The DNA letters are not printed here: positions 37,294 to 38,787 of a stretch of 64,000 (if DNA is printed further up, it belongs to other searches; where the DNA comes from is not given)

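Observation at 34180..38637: Translationally coupled cluster of three distinct ATP-dependent amide ligases plus an M29 aminopeptidase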

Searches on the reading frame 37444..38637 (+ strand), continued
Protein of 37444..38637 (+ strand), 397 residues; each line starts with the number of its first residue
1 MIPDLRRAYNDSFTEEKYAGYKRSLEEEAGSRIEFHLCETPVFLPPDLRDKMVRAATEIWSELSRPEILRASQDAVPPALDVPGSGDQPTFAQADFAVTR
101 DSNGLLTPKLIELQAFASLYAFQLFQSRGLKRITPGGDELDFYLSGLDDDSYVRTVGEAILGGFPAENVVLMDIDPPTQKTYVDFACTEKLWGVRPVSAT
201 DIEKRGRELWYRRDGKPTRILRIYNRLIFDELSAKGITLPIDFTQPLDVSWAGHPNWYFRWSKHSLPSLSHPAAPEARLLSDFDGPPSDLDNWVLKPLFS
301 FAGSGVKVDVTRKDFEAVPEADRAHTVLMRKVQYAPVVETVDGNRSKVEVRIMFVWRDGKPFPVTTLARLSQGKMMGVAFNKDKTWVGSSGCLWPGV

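Call 35: search_protein_families(library=pfam, proteins=[L037:2571-3275:+, L037:5897-6745:+, L037:915-2432:-, L037:8173-8817:+, L002:8857-9564:-], max_evalue=0.01)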
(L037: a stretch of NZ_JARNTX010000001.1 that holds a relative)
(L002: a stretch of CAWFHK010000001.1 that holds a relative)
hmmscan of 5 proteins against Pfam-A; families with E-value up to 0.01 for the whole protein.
L037:2571-3275:+ (234 aa): 4 families
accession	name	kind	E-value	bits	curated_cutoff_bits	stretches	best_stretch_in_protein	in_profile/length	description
PF00756.26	Esterase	-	9.2e-09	35.9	22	1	79-230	83-247/251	Putative esterase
PF00561.26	Abhydrolase_1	-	1.3e-05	25.4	25.8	1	107-177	67-134/245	alpha/beta hydrolase fold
PF12146.15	Hydrolase_4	-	0.00037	20.3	27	1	101-148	68-115/239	Serine aminopeptidase, S33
PF09752.15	ABHD18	-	0.0018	17.9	21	1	95-161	162-227/351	Alpha/beta hydrolase domain containing 18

L037:5897-6745:+ (282 aa): 1 family
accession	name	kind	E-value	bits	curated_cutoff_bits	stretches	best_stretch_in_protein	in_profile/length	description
PF00117.34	GATase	-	1e-06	29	22.8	1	38-211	22-175/190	Glutamine amidotransferase class-I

L037:915-2432:- (505 aa): 3 families
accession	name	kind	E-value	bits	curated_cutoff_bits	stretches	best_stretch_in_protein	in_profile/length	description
PF00756.26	Esterase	-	8e-25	88.5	22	1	25-269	1-247/251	Putative esterase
PF12867.12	DinB_2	-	1.8e-24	87.1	24.8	1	359-494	1-127/128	DinB superfamily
PF04978.18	MST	-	4.5e-05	24.4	27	1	360-491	6-136/149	Mycothiol-S-transferase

L037:8173-8817:+ (214 aa): 2 families
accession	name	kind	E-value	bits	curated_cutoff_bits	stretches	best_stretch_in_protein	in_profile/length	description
PF04255.20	DUF433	-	2.8e-09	37.1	23.6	1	112-166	1-56/56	Protein of unknown function (DUF433)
PF21812.2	DUF6881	-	0.0017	19.4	27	1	41-101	18-85/90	Domain of unknown function (DUF6881)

L002:8857-9564:- (236 aa): 1 family
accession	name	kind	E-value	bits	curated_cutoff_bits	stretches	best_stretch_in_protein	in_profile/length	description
PF00756.26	Esterase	-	1e-09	39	22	1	52-232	46-244/251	Putative esterase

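Call 54: search_solved_structures(query=L002:8857-9564:-, max_evalue=1)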
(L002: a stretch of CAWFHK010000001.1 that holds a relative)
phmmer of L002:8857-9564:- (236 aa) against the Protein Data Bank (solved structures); distinct sequences matched with E-value up to 1: 3.
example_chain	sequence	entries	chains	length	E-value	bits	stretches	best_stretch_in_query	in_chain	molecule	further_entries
4rgy_A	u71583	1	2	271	0.09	15.8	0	114-147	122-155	Esterase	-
6sx4_AAA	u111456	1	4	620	0.092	15.8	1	72-147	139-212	Protein PS1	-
7yvt_A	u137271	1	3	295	0.16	15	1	91-141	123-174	S-formylglutathione hydrolase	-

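Call 55: search_solved_structures(query=L037:5897-6745:+, max_evalue=1)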
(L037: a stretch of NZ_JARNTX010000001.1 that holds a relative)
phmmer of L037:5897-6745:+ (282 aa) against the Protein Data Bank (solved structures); distinct sequences matched with E-value up to 1: 5.
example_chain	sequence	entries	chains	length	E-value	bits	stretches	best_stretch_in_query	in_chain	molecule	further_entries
3fkg_A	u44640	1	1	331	0.24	13.9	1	136-255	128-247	Versatile peroxidase VPL2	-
2boq_A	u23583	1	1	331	0.24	13.8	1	136-255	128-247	VERSATILE PEROXIDASE VPL2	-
4fcs_A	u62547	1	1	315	0.43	13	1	136-255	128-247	Versatile peroxidase VPL2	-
3fm1_A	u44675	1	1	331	0.62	12.5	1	136-255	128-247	Versatile peroxidase VPL2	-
8yp2_A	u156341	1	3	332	0.82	12.1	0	35-92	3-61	NADP-dependent oxidoreductase domain-containing protein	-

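Call 71: search_protein_families(library=ncbifam, proteins=[L037:2571-3275:+, L002:8857-9564:-, L037:5897-6745:+, L023:6170-6988:+, L035:1253-2419:+], max_evalue=0.01)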
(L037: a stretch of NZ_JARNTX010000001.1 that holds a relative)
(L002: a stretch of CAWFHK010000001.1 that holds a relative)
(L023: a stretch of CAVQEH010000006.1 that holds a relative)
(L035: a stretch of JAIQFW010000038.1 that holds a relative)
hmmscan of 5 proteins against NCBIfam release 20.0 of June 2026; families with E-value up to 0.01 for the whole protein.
L037:2571-3275:+ (234 aa): 12 families
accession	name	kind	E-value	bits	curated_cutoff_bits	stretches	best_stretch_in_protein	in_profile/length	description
NF051488.1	bifunc_PcaDC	exception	3e-05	23.3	390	1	101-146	70-115/375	bifunctional 3-oxoadipate enol-lactonase/4-carboxymuconolactone decarboxylase PcaDC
NF045632.1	hydroxlase_HsaD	equivalog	4.5e-05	22.5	400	1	74-143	74-138/290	4,5:9,10-diseco-3-hydroxy-5,9,17-trioxoandrosta-1(10),2-diene-4-oate hydrolase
NF007758.0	PRK10439.1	equivalog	0.00017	20.7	222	1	89-225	268-401/418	enterochelin esterase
TIGR03343.1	biphenyl_bphD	equivalog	0.00028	20.2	462.15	1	105-143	97-135/282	2-hydroxy-6-oxo-6-phenylhexa-2,4-dienoate hydrolase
NF006449.0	PRK08775.1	equivalog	0.00045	19.2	296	1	109-143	139-173/344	homoserine O-succinyltransferase MetX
TIGR02821.1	fghA_ester_D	equivalog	0.00078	19.1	281.7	1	85-133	112-162/275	S-formylglutathione hydrolase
TIGR01392.2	MetX_acetyl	equivalog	0.0015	17.7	500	1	80-144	106-163/351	homoserine O-acetyltransferase MetX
NF058612.1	GTNG0744Estse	equivalog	0.0018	18.2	450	0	69-120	80-132/242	GTNG_0744 family esterase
TIGR02427.1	protocat_pcaD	equivalog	0.0023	17.3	255.85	1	104-146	74-116/251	3-oxoadipate enol-lactonase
NF001209.0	PRK00175.1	equivalog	0.0065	15.3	331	1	112-143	151-182/381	homoserine O-acetyltransferase MetX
NF047916.1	MetX_succinyl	exception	0.0074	15.3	560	1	112-145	144-177/370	homoserine O-succinyltransferase MetX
NF050089.1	i_nPHAscl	equivalog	0.0089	15.1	300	0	103-141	78-116/288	intracellular short-chain-length polyhydroxyalkanoate depolymerase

L002:8857-9564:- (236 aa): 1 family
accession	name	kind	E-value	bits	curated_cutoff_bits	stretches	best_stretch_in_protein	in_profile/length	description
NF041941.1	lipo_FMN_PplA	exception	0.0045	16.2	325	1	164-193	120-149/302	extracellular electron transfer flavoprotein PplA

L037:5897-6745:+ (282 aa): 4 families
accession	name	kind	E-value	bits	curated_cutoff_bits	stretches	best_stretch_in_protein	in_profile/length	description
NF005743.0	PRK07567.1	equivalog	7e-08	32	264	1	92-220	89-203/245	glutamine amidotransferase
NF006562.0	PRK09065.1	equivalog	6.5e-07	29.1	205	1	97-238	91-216/242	glutamine amidotransferase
NF006098.0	PRK08250.1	equivalog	1.8e-05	24.4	301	1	55-146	45-133/239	glutamine amidotransferase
NF005072.0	PRK06490.1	equivalog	0.0063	15.5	339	0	96-226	92-204/251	glutamine amidotransferase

L023:6170-6988:+ (273 aa): 4 families
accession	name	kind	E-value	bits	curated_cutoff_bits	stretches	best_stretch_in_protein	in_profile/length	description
NF005743.0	PRK07567.1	equivalog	1.8e-07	30.6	264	1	30-151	29-148/245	glutamine amidotransferase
NF006562.0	PRK09065.1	equivalog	7.3e-07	29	205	1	98-223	93-205/242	glutamine amidotransferase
NF010608.0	PRK14004.1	equivalog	0.0015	18.3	216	0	189-209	175-195/210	imidazole glycerol phosphate synthase subunit HisH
TIGR00888.1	guaA_Nterm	equivalog_domain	0.0068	15.8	172.15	0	92-208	67-167/188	glutamine-hydrolyzing GMP synthase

L035:1253-2419:+ (388 aa): 0 families
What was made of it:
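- PF00756 is also matched by a solved S-formylglutathione hydrolase, weakly (calls 35, 54, 71).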

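Call 72: search_protein_families(library=padloc, proteins=[window:37444-38637:+, L002:8857-9564:-], max_evalue=0.01)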
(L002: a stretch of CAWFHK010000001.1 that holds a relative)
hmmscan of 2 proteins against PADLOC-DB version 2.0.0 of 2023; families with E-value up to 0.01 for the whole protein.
window:37444-38637:+ (397 aa): 0 families

L002:8857-9564:- (236 aa): 0 families

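Call 77: search_dna_similar(query=window:37444-38637:+, collection=plasmids, mode=protein, max_rows=15)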
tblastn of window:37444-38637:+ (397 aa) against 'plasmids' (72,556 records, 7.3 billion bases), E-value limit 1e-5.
No match.
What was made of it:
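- D has no plasmid copies (call 77), and none of the cassette proteins matches a defence model (call 72).
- Tried and rejected: D has no homolog in 72,556 plasmids (call 77).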

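Call 88: find_homologous_proteins(query=L001:1472-2179:-)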
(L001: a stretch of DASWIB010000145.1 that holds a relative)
Query L001:1472-2179:- (236 aa): 808 proteins with E <= 0.001 among 1247 candidates; the best 120 are listed.
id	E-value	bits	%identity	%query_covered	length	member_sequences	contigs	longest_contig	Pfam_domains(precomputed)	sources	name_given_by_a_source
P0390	6.3e-164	562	100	100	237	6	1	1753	PF00756.27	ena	-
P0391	1.4e-149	515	74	94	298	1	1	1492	PF00756.27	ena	-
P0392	8.9e-148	509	96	93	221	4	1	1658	PF00756.27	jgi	jgi:esterase/lipase superfamily enzyme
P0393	1.5e-139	482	83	100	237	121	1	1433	PF00756.27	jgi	jgi:esterase/lipase superfamily enzyme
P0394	3.1e-138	478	81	100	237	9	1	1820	PF00756.27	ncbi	ncbi:MAG: esterase family protein [Thermoplasmata archaeon]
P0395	2.8e-137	474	83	100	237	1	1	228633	PF00756.27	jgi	jgi:esterase/lipase superfamily enzyme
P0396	1.2e-136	472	79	100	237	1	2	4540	PF00756.27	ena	-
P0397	4.8e-135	467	81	100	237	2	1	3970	PF00756.27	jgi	jgi:esterase/lipase superfamily enzyme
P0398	1.5e-134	465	80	100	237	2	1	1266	PF00756.27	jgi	jgi:esterase/lipase superfamily enzyme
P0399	1.7e-133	462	79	100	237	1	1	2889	PF00756.27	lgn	-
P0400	2.7e-133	461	80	100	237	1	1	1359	PF00756.27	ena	-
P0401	2.9e-133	461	78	100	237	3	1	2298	PF00756.27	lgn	-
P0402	5.1e-133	461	77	100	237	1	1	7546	PF00756.27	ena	-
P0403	1.0e-132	459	79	100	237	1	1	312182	PF00756.27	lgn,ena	-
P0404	1.2e-132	459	78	100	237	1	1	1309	PF00756.27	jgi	jgi:esterase/lipase superfamily enzyme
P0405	1.3e-132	459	78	100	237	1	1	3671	PF00756.27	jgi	jgi:esterase/lipase superfamily enzyme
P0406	6.4e-131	454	79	100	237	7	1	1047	PF00756.27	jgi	jgi:esterase/lipase superfamily enzyme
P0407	8.4e-130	450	77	100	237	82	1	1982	PF00756.27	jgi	jgi:esterase/lipase superfamily enzyme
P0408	1.4e-129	449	76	100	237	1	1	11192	PF00756.27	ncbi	-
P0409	3.5e-129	448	78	100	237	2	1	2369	PF00756.27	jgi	jgi:esterase/lipase superfamily enzyme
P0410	8.0e-129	447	75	100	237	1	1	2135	PF00756.27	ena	-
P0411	2.1e-128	445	74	100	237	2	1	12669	PF00756.27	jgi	-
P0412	2.9e-128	445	76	100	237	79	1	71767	PF00756.27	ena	-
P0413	3.3e-128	445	78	100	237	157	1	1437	PF00756.27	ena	-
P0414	6.6e-128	444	74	100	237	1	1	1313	PF00756.27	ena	-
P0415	7.1e-128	444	75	100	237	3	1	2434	PF00756.27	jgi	jgi:esterase/lipase superfamily enzyme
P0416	1.5e-127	443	74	100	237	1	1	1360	PF00756.27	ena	-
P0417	1.6e-127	443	74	100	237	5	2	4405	PF00756.27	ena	-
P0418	1.9e-127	442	76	100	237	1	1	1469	PF00756.27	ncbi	-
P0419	1.9e-127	442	74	100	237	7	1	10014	PF00756.27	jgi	jgi:esterase/lipase superfamily enzyme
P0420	2.6e-127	442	76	100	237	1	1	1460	PF00756.27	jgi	jgi:esterase/lipase superfamily enzyme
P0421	3.2e-127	441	75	100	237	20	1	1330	PF00756.27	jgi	jgi:esterase/lipase superfamily enzyme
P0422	5.4e-127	441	77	100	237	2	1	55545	PF00756.27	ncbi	-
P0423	9.2e-127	440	75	100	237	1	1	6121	PF00756.27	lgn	-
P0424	1.6e-126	439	78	100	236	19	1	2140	PF00756.27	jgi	jgi:esterase/lipase superfamily enzyme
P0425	2.0e-126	439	74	100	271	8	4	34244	PF00756.27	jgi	-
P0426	2.2e-126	439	75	100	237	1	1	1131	PF00756.27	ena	-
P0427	3.3e-126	438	76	100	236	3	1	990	PF00756.27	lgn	-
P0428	4.9e-126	438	75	100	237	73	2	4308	PF00756.27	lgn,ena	-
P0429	7.1e-126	437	74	100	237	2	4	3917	PF00756.27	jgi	jgi:esterase/lipase superfamily enzyme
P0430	8.2e-126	437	75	100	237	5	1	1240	PF00756.27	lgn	-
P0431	8.3e-126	437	75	100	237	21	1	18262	PF00756.27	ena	-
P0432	8.4e-126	437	76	100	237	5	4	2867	PF00756.27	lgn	-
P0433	1.1e-125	437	74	100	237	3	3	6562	PF00756.27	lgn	-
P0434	1.5e-125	436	74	100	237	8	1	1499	PF00756.27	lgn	-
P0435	1.8e-125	436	73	100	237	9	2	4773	PF00756.27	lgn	-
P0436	2.1e-125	436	74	100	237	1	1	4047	PF00756.27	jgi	jgi:esterase/lipase superfamily enzyme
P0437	2.6e-125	435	76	100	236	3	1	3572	PF00756.27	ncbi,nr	ncbi:MAG: esterase family protein [Candidatus Rokubacteria bacterium]|nr:esterase family protein [Ca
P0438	2.6e-125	435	74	100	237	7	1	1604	PF00756.27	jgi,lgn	jgi:esterase/lipase superfamily enzyme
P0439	2.8e-125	435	75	100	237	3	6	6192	PF00756.27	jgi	-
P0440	2.9e-125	435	74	100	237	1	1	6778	PF00756.27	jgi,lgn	jgi:esterase/lipase superfamily enzyme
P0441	3.2e-125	435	73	100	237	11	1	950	PF00756.27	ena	-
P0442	3.8e-125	435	72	100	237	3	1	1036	PF00756.27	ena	-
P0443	4.5e-125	434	75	100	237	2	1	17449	PF00756.27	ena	-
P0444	7.8e-125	434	75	100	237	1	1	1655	PF00756.27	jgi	jgi:esterase/lipase superfamily enzyme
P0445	8.3e-125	434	75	100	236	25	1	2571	PF00756.27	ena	-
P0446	8.4e-125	434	80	93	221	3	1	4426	PF00756.27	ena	-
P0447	9.2e-125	433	75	100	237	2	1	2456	PF00756.27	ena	-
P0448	1.4e-124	433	75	100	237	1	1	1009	PF00756.27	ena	-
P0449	2.6e-124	432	73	100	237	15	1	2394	PF00756.27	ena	-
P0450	3.2e-124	432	74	100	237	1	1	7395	PF00756.27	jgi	jgi:esterase/lipase superfamily enzyme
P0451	3.7e-124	431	74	100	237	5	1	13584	PF00756.27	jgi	jgi:esterase/lipase superfamily enzyme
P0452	3.8e-124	431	74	100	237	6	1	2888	PF00756.27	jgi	jgi:esterase/lipase superfamily enzyme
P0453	4.7e-124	431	74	100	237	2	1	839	PF00756.27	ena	-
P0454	4.8e-124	431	73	100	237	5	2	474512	PF00756.27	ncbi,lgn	ncbi:MAG: alpha/beta hydrolase-fold protein [Thermoanaerobaculia bacterium]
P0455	5.6e-124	431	74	100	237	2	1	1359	PF00756.27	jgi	-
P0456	5.8e-124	431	75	100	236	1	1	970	PF00756.27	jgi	jgi:esterase/lipase superfamily enzyme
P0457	6.1e-124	431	71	100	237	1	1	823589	PF00756.27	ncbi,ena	-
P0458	9.2e-124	430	74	100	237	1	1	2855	PF00756.27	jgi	jgi:esterase/lipase superfamily enzyme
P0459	1.2e-123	430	75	100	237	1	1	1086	PF00756.27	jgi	jgi:esterase/lipase superfamily enzyme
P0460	1.4e-123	430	74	100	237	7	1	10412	PF00756.27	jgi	jgi:esterase/lipase superfamily enzyme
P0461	1.7e-123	429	73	100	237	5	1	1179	PF00756.27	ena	-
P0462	1.9e-123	429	74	100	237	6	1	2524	PF00756.27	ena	-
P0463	2.5e-123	429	73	100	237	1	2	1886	PF00756.27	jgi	jgi:esterase/lipase superfamily enzyme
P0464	3.4e-123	428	75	100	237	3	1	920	PF00756.27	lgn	-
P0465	4.0e-123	428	73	100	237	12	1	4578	PF00756.27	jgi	jgi:esterase/lipase superfamily enzyme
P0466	4.1e-123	428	72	100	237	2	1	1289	PF00756.27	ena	-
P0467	4.4e-123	428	72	100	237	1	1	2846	PF00756.27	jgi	jgi:esterase/lipase superfamily enzyme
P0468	4.5e-123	428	73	100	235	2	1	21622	PF00756.27,PF00561.27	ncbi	-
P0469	7.3e-123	427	73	100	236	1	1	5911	PF00756.27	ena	-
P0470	7.9e-123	427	72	100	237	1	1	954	PF00756.27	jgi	jgi:esterase/lipase superfamily enzyme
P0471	8.0e-123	427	74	100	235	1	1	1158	PF00756.27,PF00561.27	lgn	-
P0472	9.4e-123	427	71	100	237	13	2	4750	PF00756.27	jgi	jgi:esterase/lipase superfamily enzyme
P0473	9.7e-123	427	72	100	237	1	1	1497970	PF00756.27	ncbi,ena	-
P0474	1.3e-122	426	72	100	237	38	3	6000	PF00756.27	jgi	jgi:esterase/lipase superfamily enzyme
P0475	1.4e-122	426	72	100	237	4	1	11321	PF00756.27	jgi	jgi:esterase/lipase superfamily enzyme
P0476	1.6e-122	426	72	100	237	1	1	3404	PF00756.27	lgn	-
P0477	1.6e-122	426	73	100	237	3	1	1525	PF00756.27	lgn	-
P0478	1.7e-122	426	71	100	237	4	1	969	PF00756.27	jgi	-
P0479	1.8e-122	426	73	100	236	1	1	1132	PF00756.27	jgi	jgi:esterase/lipase superfamily enzyme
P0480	2.1e-122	426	74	100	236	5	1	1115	PF00756.27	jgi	jgi:esterase/lipase superfamily enzyme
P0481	3.2e-122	425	73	100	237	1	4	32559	PF00756.27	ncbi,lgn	-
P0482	3.3e-122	425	72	100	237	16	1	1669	PF00756.27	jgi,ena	-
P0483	3.8e-122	425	72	100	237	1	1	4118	PF00756.27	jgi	jgi:esterase/lipase superfamily enzyme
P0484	4.8e-122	425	73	100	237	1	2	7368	PF00756.27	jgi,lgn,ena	-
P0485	5.1e-122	424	72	100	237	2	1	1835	PF00756.27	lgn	-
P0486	5.8e-122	424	73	100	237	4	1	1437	PF00756.27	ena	-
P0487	6.3e-122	424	73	100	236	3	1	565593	PF00756.27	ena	-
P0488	6.7e-122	424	73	100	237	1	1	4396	PF00756.27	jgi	jgi:esterase/lipase superfamily enzyme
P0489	8.1e-122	424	71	100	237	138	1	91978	PF00756.27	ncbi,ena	-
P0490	1.0e-121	423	73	100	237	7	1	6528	PF00756.27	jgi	jgi:esterase/lipase superfamily enzyme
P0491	1.4e-121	423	70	100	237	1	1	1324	PF00756.27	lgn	-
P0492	1.6e-121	423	72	100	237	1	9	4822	PF00756.27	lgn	-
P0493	1.6e-121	423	71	100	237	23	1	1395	PF00756.27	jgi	-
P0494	1.6e-121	423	69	100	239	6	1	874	PF00756.27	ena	-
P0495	1.7e-121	423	72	100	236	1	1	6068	PF00756.27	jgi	-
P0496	1.8e-121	423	72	100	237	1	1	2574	PF00756.27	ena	-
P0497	1.8e-121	423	72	100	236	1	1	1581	PF00756.27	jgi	jgi:esterase/lipase superfamily enzyme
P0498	2.1e-121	422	72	100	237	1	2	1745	PF00756.27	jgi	jgi:esterase/lipase superfamily enzyme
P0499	2.3e-121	422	72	100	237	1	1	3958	PF00756.27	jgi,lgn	-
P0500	2.4e-121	422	72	100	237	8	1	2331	PF00756.27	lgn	-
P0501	3.0e-121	422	72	100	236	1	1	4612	PF00756.27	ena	-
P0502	3.1e-121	422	72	100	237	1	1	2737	PF00756.27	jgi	-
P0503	3.3e-121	422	72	100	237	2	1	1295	PF00756.27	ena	-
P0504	3.3e-121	422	72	100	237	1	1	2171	PF00756.27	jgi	jgi:esterase/lipase superfamily enzyme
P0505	4.1e-121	421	72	100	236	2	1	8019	PF00756.27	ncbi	-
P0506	4.3e-121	421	72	100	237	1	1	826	PF00756.27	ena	-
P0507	4.6e-121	421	74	100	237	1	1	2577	PF00756.27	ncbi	-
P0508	5.5e-121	421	71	100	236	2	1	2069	PF00756.27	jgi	jgi:esterase/lipase superfamily enzyme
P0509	6.3e-121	421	72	100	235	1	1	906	PF00756.27,PF00561.27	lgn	-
